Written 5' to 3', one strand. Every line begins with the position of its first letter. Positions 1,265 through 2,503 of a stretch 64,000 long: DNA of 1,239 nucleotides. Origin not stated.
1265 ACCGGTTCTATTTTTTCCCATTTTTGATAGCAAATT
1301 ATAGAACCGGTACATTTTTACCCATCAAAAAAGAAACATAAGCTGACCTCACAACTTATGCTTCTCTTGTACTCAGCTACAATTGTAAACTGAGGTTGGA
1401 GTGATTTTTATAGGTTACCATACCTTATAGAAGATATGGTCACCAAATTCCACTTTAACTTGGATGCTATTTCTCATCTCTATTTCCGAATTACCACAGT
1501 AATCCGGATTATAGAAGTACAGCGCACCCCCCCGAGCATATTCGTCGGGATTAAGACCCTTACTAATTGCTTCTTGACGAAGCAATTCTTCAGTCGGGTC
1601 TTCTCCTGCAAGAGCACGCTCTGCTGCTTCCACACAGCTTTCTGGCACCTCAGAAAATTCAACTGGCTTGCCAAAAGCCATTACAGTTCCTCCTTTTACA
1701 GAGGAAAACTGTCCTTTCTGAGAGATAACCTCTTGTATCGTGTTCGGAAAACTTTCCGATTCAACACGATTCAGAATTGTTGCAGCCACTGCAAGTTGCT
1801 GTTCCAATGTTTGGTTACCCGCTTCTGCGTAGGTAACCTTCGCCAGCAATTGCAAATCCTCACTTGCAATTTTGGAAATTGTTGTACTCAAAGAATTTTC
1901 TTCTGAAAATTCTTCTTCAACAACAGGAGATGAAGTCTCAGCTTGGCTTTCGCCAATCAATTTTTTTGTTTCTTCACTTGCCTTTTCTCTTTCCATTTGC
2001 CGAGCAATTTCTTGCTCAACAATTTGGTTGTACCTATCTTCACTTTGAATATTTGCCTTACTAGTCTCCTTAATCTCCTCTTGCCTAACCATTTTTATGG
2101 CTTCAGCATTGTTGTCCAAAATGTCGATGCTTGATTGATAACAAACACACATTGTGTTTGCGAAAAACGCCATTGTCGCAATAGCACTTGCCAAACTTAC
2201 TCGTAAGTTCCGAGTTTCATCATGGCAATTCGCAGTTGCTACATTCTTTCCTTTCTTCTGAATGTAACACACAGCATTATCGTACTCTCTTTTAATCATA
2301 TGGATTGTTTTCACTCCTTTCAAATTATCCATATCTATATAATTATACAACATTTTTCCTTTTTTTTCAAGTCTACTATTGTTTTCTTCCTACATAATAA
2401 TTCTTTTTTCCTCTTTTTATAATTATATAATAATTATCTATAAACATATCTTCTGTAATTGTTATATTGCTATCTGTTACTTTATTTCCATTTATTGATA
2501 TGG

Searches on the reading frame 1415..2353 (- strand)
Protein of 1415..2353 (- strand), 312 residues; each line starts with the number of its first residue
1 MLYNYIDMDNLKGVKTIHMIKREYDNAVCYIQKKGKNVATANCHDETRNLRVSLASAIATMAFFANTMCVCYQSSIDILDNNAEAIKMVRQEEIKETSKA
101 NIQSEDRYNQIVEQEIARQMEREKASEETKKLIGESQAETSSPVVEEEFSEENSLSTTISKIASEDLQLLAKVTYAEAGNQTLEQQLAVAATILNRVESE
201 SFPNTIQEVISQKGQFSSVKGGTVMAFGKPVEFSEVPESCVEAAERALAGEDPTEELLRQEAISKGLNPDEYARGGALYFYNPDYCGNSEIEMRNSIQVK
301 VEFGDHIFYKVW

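Call 69: search_protein_families(library=pfam, proteins=[window:1415-2353:-])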
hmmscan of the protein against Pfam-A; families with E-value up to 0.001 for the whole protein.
window:1415-2353:- (312 aa): 1 family
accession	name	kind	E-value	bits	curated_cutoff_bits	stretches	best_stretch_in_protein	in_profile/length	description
PF07486.17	Hydrolase_2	-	2.7e-21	76.5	27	1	182-257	3-70/100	Cell Wall Hydrolase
